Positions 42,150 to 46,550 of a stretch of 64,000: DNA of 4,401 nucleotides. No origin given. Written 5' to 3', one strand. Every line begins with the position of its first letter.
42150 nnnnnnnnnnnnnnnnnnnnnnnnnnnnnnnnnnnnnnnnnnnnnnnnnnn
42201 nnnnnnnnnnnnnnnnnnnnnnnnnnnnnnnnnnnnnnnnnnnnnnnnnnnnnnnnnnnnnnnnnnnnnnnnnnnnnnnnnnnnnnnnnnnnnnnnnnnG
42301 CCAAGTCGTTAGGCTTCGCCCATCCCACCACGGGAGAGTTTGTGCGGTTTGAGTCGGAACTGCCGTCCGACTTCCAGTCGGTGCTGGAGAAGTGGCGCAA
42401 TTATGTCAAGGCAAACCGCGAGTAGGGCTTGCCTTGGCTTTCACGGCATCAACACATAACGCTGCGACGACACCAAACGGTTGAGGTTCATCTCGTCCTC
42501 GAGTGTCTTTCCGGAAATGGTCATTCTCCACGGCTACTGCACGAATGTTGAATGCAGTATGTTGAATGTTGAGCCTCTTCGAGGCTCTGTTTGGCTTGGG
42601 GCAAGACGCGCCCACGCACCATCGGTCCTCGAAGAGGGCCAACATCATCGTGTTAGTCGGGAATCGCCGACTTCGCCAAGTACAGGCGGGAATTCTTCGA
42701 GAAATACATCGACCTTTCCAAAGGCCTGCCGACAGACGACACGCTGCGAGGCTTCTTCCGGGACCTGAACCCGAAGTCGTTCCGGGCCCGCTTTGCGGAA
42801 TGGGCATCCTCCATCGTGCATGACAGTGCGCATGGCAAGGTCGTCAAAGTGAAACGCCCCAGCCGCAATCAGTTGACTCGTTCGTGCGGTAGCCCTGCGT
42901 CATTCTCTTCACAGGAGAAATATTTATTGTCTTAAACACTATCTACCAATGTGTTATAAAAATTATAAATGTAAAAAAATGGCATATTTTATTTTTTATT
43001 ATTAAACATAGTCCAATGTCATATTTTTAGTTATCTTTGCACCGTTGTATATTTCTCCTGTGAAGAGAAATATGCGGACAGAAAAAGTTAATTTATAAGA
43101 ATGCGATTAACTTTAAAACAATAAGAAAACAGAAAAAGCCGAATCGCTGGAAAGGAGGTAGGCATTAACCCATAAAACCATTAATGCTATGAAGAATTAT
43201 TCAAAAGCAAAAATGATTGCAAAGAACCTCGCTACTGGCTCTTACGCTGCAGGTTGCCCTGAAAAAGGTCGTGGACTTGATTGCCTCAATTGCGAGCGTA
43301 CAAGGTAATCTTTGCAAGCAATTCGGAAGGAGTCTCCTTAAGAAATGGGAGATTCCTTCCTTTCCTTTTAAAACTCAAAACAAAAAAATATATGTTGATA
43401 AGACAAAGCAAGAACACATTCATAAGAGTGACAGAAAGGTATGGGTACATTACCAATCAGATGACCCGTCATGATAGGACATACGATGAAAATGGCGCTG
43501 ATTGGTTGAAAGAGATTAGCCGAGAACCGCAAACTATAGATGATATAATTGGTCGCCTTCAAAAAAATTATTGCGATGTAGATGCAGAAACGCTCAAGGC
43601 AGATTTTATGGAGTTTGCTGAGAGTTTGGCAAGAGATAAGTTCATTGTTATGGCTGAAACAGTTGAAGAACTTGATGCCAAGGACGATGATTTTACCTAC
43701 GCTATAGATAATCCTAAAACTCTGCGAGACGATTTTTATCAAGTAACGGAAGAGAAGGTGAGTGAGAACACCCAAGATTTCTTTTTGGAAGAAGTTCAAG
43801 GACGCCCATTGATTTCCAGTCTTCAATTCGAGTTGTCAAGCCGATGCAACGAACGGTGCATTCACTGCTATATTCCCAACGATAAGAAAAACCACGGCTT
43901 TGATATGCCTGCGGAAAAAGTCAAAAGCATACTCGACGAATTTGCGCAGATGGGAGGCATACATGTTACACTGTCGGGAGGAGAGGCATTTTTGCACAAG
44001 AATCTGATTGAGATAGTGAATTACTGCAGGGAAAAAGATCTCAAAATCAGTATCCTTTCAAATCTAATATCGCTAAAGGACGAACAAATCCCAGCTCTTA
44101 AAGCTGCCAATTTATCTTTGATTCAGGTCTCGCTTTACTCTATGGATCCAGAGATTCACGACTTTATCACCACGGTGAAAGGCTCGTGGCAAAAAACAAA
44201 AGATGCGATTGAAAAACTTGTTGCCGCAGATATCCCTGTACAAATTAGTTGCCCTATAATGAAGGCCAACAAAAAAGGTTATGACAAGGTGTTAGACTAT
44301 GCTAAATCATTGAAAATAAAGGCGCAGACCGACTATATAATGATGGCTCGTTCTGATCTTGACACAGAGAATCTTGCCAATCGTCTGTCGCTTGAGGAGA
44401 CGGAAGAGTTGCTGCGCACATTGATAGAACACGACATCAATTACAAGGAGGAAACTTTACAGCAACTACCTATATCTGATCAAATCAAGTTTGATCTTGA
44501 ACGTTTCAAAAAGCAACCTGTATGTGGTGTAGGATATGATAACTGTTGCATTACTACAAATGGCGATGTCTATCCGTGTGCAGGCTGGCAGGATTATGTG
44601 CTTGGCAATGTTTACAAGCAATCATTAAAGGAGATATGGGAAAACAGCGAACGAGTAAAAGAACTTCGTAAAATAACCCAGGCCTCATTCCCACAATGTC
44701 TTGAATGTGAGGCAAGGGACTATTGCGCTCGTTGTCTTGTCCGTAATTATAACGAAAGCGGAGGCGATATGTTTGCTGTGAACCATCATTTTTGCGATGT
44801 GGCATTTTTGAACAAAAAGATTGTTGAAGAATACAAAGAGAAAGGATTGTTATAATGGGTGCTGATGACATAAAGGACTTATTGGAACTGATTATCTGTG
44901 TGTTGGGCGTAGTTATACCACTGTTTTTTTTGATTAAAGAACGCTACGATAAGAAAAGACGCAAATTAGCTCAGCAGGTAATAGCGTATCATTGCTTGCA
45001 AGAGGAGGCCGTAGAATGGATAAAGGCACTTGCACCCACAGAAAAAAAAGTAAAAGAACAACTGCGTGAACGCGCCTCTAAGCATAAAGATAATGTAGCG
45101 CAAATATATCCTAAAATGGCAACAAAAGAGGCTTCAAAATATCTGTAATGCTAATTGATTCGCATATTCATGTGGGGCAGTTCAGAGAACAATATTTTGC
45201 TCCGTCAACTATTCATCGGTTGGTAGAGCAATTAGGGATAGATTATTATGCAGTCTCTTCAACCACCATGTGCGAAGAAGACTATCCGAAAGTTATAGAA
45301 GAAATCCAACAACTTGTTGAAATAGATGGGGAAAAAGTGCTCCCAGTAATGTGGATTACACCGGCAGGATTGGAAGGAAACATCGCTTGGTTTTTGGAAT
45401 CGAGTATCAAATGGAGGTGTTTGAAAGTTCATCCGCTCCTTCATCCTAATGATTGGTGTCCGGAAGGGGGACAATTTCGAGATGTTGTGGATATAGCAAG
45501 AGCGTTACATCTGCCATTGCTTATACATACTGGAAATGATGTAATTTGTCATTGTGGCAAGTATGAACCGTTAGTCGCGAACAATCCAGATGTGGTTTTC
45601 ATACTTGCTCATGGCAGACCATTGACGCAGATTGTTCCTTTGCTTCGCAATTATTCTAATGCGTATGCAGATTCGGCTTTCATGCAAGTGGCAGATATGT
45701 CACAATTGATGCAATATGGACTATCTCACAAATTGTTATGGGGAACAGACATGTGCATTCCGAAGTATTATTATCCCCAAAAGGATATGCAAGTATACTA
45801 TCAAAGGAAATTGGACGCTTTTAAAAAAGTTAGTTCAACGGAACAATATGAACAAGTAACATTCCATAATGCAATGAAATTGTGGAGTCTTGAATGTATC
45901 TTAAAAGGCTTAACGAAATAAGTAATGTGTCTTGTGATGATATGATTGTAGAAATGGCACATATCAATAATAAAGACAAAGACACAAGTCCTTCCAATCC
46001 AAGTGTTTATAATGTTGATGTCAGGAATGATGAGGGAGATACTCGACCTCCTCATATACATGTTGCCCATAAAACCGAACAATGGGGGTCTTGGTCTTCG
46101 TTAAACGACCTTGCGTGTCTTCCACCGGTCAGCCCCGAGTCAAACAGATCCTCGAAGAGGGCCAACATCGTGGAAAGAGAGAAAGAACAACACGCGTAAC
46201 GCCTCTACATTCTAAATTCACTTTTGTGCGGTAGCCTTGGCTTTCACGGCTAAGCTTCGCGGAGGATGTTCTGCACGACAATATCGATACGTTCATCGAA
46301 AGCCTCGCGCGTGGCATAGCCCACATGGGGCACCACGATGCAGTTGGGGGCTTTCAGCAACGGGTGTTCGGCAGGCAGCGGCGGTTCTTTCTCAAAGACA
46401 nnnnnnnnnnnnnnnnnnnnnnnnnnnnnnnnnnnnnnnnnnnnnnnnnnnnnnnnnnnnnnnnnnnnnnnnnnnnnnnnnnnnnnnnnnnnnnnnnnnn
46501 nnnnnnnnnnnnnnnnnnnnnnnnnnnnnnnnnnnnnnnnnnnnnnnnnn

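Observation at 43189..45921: Candidate RiPP cluster: unannotated 39-aa Cys peptide + RRE-radical SAM/SPASM enzyme + small TM protein + amidohydrolase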

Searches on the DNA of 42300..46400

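Call 100: search_rna_families(source=window, start=42300, end=46400, threshold=evalue, max_evalue=1)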
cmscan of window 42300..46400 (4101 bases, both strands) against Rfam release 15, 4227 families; matches with E-value up to 1: 1.
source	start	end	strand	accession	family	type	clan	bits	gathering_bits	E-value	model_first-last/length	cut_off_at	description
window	45025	45057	+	RF01990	SECIS_4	Cis-reg;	-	19.5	38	0.92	1-38/38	no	Selenocysteine insertion sequence 4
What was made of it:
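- Tried and rejected: Nothing in 42300-46400 (call 100).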

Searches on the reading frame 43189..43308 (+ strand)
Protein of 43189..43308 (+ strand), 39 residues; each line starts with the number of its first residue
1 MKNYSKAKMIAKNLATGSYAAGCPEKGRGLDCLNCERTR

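Call 3: search_protein_families(library=pfam, proteins=[window:43189-43308:+], max_evalue=0.1)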
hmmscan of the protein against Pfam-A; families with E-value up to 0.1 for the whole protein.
window:43189-43308:+ (39 aa): 0 families

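Call 4: search_protein_families(library=ncbifam, proteins=[window:43189-43308:+], max_evalue=0.1)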
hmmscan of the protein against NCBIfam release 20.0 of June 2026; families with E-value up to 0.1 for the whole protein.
window:43189-43308:+ (39 aa): 0 families

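Call 49: search_protein_families(library=ncbifam, alignment_id=A3, max_evalue=1)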
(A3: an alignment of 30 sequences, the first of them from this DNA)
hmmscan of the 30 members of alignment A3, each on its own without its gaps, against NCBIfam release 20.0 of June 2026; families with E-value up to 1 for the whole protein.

A. member 1, seq(39 aa): 0 families

B. families by the number of members that match (of 30 scanned): 1 family
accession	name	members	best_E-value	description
NF050148.1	rSAM_ApyD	1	0.23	RiPP biosynthesis radical SAM protein ApyD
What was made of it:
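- On SCIFF / ranthipeptide (TIGR03973 peptide, TIGR03974 maturase): No NCBIfam precursor model matches any of 30 members at E <= 1 (call 49).
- Closest known: SCIFF / ranthipeptide systems. Different: No SCIFF or any other NCBIfam precursor model matches (call 49).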
